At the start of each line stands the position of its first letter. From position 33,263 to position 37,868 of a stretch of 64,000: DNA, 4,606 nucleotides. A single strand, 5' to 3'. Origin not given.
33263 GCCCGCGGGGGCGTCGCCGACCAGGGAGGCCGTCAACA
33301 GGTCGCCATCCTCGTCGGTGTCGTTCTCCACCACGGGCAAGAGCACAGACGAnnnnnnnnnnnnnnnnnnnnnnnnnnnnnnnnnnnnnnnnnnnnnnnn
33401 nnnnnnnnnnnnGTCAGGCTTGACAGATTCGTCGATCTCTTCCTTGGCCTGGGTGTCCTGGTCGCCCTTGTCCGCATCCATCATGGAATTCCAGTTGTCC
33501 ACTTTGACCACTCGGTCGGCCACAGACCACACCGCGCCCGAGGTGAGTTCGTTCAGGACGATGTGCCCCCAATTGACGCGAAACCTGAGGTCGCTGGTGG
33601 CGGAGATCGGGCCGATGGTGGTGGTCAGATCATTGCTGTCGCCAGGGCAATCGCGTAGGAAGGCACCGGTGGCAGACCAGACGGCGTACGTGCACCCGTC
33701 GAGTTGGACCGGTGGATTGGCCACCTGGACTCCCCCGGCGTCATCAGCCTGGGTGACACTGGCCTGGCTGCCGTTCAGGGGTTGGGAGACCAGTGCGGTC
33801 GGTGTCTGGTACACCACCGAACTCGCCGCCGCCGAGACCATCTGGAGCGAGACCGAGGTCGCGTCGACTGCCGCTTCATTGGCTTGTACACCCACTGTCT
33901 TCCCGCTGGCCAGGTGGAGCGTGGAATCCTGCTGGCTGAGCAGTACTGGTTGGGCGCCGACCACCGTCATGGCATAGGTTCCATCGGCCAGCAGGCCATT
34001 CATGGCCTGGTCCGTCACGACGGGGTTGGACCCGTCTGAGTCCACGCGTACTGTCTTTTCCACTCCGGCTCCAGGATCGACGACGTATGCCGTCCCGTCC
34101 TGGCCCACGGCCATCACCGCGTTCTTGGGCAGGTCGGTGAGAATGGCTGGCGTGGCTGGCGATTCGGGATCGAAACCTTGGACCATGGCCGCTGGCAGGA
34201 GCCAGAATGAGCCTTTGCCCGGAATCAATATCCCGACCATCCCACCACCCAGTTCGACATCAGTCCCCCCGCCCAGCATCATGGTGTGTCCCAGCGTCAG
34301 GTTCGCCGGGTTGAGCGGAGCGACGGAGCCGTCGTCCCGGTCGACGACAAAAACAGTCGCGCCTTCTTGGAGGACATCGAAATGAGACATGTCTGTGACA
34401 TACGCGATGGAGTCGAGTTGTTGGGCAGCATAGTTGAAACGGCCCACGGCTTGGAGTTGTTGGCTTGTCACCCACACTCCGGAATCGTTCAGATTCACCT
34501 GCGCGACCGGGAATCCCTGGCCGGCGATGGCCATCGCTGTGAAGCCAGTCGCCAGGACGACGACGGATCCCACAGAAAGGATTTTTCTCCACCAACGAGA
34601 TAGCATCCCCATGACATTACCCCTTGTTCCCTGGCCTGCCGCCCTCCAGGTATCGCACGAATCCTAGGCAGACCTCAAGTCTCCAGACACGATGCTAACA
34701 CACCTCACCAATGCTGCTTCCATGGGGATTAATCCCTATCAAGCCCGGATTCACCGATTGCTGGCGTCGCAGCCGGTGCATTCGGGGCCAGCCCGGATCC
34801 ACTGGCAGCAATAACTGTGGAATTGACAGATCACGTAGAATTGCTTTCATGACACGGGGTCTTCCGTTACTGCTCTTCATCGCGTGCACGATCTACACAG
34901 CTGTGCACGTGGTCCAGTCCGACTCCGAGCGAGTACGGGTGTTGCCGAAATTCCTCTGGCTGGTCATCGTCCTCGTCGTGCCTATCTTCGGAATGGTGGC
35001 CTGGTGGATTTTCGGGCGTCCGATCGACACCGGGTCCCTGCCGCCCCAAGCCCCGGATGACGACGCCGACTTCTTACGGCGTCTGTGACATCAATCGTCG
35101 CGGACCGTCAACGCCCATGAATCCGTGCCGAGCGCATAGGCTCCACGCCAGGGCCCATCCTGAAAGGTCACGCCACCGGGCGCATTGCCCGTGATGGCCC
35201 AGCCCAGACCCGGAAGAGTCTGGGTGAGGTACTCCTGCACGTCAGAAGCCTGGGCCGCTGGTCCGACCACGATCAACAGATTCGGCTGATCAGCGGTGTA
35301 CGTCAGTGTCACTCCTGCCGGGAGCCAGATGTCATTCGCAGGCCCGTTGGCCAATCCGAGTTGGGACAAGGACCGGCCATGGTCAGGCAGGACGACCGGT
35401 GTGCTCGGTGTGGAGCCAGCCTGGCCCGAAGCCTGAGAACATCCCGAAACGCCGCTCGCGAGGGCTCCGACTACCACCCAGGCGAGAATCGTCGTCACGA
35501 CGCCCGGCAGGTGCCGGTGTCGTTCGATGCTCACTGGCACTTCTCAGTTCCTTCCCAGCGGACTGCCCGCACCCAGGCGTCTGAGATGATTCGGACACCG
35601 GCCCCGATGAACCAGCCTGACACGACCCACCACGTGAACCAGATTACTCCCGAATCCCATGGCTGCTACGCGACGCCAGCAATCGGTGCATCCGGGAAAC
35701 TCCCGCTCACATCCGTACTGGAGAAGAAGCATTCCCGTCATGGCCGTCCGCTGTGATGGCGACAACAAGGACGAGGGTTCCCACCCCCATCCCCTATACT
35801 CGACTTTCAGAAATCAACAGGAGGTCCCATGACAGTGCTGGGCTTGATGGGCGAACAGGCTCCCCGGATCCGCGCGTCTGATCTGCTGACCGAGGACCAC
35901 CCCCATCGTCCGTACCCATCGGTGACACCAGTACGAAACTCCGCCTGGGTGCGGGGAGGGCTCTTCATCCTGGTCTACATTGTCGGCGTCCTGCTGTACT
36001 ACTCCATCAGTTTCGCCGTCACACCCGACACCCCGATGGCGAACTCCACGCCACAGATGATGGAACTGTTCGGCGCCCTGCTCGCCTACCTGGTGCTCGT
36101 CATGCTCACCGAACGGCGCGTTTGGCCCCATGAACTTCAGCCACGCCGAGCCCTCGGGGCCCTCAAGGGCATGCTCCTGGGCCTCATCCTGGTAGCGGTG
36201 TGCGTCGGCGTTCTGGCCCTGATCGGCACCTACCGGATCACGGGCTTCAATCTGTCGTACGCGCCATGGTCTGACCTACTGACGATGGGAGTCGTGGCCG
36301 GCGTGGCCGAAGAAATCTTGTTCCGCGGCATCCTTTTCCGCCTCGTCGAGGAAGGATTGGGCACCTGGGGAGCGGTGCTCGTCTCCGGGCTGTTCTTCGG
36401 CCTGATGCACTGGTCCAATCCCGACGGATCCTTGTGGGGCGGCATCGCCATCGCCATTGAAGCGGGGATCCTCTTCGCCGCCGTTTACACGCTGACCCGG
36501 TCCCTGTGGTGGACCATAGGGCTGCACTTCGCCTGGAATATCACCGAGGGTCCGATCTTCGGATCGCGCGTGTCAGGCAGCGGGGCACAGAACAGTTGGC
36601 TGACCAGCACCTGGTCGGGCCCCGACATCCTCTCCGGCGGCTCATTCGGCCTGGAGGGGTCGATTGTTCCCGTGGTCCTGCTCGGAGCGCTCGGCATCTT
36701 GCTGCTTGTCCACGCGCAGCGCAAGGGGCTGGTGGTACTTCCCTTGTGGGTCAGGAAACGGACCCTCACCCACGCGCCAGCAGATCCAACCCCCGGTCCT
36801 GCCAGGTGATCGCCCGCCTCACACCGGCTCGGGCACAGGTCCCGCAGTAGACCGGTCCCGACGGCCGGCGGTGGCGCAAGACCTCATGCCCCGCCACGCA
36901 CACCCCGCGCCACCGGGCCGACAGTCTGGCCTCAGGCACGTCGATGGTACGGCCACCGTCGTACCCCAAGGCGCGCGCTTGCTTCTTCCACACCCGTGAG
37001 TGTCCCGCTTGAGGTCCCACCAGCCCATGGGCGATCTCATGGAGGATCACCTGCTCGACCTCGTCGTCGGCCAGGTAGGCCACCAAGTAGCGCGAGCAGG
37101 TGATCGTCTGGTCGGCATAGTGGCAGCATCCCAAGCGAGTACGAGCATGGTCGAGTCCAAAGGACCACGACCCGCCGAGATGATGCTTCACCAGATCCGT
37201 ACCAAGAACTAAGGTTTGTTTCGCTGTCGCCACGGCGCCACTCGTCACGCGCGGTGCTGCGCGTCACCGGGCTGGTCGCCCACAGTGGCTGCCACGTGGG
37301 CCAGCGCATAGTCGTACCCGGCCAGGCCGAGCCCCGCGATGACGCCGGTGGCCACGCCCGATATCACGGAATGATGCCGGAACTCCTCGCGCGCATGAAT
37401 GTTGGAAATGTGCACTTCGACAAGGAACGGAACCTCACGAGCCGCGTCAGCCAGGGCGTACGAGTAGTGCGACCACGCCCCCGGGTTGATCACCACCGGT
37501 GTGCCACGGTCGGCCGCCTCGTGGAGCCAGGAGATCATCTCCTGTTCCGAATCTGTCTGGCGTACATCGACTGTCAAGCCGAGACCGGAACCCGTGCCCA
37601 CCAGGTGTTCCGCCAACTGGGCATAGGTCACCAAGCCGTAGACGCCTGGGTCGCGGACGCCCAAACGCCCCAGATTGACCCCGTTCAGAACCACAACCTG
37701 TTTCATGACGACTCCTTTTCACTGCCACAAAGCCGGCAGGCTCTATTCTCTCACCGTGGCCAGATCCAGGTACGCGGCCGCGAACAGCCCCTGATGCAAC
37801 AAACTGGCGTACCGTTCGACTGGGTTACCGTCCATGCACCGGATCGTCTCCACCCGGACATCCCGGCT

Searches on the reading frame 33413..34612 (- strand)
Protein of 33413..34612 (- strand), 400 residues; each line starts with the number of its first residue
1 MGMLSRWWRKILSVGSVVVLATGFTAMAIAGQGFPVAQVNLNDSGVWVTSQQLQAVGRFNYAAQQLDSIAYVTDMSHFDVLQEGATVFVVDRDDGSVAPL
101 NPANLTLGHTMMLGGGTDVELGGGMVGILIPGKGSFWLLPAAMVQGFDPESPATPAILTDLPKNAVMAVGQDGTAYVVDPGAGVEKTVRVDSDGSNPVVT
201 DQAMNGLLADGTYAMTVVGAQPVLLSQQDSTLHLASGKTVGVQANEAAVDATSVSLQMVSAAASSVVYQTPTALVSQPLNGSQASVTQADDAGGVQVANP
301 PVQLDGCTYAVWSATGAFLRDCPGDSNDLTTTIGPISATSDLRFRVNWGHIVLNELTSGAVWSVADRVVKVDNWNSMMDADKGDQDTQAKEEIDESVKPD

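Call 37: search_protein_families(library=pfam, proteins=[window:33413-34612:-], max_evalue=1)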
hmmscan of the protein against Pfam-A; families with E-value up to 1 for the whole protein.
window:33413-34612:- (400 aa): 0 families

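Call 92: search_solved_structures(query=window:33476-34522:-, max_evalue=10)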
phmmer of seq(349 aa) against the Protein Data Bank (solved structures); distinct sequences matched with E-value up to 10: 1.
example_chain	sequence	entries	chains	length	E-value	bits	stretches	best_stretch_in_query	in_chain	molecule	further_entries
10lm_Z0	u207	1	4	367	2.2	10.7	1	231-280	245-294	FlaA2-associated protein FlaAP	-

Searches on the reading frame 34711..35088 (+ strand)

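Call 10: search_protein_families(library=pfam, proteins=[window:34711-35088:+], max_evalue=0.001)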
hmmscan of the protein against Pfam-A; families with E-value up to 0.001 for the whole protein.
window:34711-35088:+ (125 aa): 1 family
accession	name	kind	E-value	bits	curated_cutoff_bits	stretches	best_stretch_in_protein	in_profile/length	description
PF13396.11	PLDc_N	-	4.4e-12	46.2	23.3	1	60-103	3-42/42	Phospholipase_D-nuclease N-terminal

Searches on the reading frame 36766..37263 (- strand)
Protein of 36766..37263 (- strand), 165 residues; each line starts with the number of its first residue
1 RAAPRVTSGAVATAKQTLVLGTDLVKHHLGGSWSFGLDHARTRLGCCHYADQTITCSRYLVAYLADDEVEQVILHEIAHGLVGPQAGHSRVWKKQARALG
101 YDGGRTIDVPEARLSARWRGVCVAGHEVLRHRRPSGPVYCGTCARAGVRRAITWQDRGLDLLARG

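Call 72: search_protein_families(library=pfam, proteins=[window:36766-37263:-], max_evalue=0.0001)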
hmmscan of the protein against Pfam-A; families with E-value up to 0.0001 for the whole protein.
window:36766-37263:- (165 aa): 1 family
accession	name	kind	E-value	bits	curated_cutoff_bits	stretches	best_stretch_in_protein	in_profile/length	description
PF10263.15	SprT-like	-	5.1e-09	36.4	25.6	1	33-101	25-97/108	SprT-like family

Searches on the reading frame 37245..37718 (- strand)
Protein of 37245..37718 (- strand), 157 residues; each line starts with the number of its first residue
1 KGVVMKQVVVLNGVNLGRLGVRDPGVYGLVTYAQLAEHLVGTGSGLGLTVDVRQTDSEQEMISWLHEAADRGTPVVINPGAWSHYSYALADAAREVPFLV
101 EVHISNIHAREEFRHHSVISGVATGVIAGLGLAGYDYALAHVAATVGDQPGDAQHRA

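Call 72: search_protein_families(library=pfam, proteins=[window:37245-37718:-], max_evalue=0.0001)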
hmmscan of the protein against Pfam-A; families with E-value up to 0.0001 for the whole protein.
window:37245-37718:- (157 aa): 1 family
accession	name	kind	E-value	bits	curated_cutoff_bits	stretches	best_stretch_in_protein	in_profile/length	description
PF01220.24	DHquinase_II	-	6.3e-47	159.2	23.3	1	7-142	1-137/138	Dehydroquinase class II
